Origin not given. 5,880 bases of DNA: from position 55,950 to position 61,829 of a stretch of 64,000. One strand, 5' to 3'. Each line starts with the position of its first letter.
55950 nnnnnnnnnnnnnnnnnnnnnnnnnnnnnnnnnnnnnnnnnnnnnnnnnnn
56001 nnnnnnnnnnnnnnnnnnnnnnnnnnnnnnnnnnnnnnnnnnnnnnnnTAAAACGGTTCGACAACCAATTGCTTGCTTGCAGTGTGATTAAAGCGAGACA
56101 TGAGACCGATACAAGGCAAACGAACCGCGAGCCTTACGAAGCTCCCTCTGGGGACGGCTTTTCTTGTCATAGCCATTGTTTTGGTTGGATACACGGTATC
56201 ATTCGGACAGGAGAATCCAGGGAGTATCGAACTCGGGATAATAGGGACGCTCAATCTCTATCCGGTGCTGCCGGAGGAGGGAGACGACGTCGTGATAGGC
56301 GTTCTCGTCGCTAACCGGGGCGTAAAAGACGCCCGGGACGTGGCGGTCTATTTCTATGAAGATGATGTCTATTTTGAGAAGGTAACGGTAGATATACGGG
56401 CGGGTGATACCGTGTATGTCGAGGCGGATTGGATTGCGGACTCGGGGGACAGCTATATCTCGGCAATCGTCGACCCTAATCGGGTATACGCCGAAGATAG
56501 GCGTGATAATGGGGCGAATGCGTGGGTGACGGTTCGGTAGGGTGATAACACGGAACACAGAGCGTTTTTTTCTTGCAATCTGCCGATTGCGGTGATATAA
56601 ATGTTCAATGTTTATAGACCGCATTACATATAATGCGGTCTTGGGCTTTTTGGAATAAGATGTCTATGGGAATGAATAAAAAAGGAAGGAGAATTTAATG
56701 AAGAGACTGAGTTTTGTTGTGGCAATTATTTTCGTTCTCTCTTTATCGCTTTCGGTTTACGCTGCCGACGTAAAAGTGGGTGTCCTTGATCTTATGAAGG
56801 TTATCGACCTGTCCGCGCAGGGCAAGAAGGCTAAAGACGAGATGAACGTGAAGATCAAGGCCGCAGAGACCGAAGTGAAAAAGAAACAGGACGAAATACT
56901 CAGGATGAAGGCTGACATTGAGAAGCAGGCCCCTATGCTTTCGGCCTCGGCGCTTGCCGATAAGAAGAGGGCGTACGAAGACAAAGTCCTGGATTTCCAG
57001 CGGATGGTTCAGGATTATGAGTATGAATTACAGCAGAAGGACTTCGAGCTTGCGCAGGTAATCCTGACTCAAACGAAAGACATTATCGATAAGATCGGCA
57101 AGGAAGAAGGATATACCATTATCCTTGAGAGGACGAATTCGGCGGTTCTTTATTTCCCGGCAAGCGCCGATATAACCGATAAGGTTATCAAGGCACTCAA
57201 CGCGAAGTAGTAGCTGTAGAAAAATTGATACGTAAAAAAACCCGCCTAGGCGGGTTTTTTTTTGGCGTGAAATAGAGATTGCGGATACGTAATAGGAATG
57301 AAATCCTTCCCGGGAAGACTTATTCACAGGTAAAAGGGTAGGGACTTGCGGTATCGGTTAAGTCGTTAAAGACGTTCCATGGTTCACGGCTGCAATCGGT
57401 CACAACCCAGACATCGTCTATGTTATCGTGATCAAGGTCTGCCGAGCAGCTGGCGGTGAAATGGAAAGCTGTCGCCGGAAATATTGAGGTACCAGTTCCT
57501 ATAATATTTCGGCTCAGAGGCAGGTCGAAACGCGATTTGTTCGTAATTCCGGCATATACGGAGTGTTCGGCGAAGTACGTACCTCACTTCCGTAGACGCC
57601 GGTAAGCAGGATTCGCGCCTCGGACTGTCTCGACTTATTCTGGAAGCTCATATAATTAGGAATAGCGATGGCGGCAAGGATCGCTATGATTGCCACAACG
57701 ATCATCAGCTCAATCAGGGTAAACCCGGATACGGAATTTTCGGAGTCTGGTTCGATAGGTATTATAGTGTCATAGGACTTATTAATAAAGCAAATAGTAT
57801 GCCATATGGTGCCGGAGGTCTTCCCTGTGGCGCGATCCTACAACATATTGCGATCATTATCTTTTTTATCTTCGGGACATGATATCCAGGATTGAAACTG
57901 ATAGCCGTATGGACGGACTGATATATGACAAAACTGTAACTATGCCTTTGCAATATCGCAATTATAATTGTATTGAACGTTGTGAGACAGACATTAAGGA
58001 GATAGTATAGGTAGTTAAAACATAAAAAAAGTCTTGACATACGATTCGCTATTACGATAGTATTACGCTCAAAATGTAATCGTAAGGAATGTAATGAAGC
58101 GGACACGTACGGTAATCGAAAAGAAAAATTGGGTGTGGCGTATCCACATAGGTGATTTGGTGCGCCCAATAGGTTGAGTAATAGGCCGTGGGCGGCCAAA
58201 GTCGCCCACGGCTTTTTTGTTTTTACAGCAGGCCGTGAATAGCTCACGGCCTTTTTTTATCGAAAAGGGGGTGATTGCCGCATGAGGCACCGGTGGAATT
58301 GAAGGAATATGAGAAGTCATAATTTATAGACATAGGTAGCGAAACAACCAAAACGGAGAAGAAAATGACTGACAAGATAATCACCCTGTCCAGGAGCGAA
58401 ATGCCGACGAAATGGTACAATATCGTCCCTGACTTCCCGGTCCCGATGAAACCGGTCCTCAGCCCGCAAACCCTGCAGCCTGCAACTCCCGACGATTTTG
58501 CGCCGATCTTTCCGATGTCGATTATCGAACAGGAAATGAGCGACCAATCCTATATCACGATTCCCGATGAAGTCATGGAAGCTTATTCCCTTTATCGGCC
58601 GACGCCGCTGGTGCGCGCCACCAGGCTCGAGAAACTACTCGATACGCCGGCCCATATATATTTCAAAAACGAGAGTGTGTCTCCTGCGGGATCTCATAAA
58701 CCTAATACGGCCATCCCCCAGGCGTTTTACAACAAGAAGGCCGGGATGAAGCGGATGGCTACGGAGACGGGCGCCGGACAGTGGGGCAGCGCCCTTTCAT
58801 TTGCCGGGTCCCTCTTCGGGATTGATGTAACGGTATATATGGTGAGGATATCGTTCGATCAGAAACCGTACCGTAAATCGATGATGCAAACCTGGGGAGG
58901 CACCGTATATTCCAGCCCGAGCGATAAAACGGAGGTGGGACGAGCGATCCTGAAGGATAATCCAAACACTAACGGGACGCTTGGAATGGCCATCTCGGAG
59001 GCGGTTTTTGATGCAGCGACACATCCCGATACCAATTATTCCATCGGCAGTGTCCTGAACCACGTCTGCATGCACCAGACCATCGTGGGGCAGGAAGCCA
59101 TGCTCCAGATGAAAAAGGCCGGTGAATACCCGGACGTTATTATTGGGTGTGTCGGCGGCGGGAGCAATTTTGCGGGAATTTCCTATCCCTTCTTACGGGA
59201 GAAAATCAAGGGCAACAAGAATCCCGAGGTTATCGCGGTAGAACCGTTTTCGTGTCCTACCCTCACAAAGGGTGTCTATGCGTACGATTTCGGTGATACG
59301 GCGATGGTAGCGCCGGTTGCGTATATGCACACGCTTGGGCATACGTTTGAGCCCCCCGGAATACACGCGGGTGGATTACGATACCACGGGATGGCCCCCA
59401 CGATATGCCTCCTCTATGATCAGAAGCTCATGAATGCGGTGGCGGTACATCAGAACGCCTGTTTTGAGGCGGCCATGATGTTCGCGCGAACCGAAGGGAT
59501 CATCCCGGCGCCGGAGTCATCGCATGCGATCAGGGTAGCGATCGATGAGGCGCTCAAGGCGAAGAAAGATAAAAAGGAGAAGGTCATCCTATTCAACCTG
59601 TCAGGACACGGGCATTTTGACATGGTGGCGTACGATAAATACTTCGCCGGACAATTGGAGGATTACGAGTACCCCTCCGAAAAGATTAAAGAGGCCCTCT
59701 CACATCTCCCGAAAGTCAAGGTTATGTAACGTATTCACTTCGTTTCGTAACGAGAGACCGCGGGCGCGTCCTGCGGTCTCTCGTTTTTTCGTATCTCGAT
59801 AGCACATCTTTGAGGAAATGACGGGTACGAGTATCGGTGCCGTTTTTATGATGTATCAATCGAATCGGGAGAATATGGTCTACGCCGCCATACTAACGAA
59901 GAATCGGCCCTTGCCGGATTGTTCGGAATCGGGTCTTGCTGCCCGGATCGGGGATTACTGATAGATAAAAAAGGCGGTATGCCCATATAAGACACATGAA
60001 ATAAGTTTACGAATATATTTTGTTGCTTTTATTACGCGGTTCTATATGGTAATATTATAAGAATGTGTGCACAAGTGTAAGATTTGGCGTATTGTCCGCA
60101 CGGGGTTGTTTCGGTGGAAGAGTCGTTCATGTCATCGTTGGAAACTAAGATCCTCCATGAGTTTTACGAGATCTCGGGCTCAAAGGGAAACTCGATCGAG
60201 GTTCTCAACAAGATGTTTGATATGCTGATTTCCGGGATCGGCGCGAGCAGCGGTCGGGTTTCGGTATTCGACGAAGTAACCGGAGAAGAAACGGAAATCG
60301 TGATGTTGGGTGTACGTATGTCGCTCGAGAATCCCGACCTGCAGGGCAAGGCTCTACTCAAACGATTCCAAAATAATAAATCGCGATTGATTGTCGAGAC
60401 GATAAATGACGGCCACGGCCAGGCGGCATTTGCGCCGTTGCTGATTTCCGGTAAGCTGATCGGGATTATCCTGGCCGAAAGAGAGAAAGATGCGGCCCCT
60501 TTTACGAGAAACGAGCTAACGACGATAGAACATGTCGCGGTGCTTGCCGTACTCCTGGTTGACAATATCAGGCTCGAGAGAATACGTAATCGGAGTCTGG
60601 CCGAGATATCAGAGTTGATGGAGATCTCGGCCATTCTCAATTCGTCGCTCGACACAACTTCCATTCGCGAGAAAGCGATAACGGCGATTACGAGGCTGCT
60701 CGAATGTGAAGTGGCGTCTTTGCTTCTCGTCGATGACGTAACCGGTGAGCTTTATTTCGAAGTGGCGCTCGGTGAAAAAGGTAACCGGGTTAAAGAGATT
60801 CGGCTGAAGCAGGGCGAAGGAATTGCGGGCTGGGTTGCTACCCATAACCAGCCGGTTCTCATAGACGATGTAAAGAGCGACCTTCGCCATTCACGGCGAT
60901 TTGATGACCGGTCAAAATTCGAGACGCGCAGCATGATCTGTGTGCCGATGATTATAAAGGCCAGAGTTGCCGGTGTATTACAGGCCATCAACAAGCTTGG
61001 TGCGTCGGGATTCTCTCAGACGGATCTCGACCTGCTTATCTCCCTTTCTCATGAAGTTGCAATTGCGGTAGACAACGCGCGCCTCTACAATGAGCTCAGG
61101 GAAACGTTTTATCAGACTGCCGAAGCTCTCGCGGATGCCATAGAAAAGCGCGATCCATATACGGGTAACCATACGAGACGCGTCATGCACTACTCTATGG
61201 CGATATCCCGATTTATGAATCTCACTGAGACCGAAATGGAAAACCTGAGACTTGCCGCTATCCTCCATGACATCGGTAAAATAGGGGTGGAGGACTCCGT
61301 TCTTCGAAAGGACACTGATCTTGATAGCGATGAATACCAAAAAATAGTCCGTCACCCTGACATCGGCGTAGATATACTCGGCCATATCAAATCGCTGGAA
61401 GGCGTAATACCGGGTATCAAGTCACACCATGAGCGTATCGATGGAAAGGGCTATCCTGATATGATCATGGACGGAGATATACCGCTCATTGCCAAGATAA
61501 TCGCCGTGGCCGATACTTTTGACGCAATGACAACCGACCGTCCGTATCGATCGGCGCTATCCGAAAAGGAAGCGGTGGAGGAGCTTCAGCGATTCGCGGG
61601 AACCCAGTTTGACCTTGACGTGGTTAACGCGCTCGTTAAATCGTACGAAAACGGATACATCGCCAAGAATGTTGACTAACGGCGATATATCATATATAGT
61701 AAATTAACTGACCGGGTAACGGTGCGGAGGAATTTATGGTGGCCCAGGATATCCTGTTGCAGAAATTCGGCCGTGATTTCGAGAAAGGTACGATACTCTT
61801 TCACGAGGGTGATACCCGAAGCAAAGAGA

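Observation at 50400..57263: Envelope gene cluster: OMP, two tandem 580-aa secreted FecR-domain paralogs, a CARDB protein and Skp, behind an AT-rich promoter island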

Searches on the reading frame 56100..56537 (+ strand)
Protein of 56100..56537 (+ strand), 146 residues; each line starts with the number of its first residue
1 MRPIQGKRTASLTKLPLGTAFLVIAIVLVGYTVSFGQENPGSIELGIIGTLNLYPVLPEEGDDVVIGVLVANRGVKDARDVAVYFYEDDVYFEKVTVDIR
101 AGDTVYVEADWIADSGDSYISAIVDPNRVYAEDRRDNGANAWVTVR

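Call 10: search_protein_families(library=pfam, max_evalue=0.1, proteins=[window:56100-56537:+])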
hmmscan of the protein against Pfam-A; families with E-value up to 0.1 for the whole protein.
window:56100-56537:+ (146 aa): 1 family
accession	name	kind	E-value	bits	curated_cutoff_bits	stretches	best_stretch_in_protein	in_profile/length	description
PF07705.17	CARDB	-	3e-09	37.4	22.7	1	52-137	9-96/101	CARDB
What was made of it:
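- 56100..56540 (+): 146-aa protein with an N-terminal hydrophobic segment and one CARDB domain. PF07705 E 3e-9 (call 10).
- On CARDB (PF07705): 37.4 bits against 22.7 (call 10).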

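Call 11: search_protein_families(library=ncbifam, max_evalue=0.1, proteins=[window:56100-56537:+])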
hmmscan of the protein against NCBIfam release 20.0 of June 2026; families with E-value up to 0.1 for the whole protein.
window:56100-56537:+ (146 aa): 0 families

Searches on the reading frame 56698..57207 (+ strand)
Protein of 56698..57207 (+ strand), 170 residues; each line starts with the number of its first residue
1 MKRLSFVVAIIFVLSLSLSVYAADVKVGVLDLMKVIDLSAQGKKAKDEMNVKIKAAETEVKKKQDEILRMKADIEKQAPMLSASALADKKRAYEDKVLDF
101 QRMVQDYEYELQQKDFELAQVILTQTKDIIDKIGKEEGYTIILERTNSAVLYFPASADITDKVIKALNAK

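Call 10: search_protein_families(library=pfam, max_evalue=0.1, proteins=[window:56698-57207:+])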
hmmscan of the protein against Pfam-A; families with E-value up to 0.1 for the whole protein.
window:56698-57207:+ (170 aa): 3 families
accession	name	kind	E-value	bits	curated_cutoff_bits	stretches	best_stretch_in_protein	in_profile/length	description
PF03938.19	OmpH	-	6.3e-29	101.4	32.4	1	26-167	1-141/141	Outer membrane protein (OmpH-like)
PF21636.2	PPP1R21_C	-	0.0044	17.5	27.3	1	40-83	93-136/160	Protein phosphatase 1 regulatory subunit 21, C-terminal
PF05883.17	Baculo_RING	-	0.046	14.1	26.7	1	91-140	66-114/139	Baculovirus U-box/Ring-like domain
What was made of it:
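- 56698..57210 (+): Skp/OmpH periplasmic chaperone, 170 aa; a conserved neighbour that is probably housekeeping. PF03938 E 6e-29, 101 bits (call 10).
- On Skp/OmpH (PF03938): 101.4 bits against 32.4, profile positions 1-141 of 141 (call 10).
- Checked: OmpH/Skp PF03938: E 6e-29 (call 10).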

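Call 11: search_protein_families(library=ncbifam, max_evalue=0.1, proteins=[window:56698-57207:+])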
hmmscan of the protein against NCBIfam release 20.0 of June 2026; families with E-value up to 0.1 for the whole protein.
window:56698-57207:+ (170 aa): 2 families
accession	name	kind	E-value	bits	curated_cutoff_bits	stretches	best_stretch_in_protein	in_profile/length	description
NF008047.0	PRK10780.1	equivalog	1.2e-07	31.9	237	1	1-166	1-163/165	molecular chaperone Skp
NF010894.0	PRK14301.1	equivalog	0.018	14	548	1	33-89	308-365/373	chaperone protein DnaJ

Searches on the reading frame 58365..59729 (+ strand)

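Call 30: search_protein_families(library=pfam, max_evalue=0.001, proteins=[window:58365-59729:+])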
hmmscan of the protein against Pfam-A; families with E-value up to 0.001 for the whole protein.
window:58365-59729:+ (454 aa): 1 family
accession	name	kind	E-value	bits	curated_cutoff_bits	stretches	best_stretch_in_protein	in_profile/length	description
PF00291.31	PALP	-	3.9e-40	138.5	35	1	76-414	4-295/295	Pyridoxal-phosphate dependent enzyme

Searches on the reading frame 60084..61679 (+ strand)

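Call 30: search_protein_families(library=pfam, max_evalue=0.001, proteins=[window:60084-61679:+])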
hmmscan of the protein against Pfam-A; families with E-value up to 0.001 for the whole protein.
window:60084-61679:+ (531 aa): 5 families
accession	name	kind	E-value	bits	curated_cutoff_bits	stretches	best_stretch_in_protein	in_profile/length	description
PF13487.12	HD_5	-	2.8e-35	122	27.2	1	348-512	2-169/170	HD domain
PF01590.32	GAF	-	2.6e-20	73.7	22.4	1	196-329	7-133/133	GAF domain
PF01966.28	HD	-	1.9e-19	70.5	22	1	361-482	2-116/116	HD domain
PF13185.12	GAF_2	-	6.7e-17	62.4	28.6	1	196-330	9-136/136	GAF domain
PF13492.12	GAF_3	-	1.7e-16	61.2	27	1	196-331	7-129/129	GAF domain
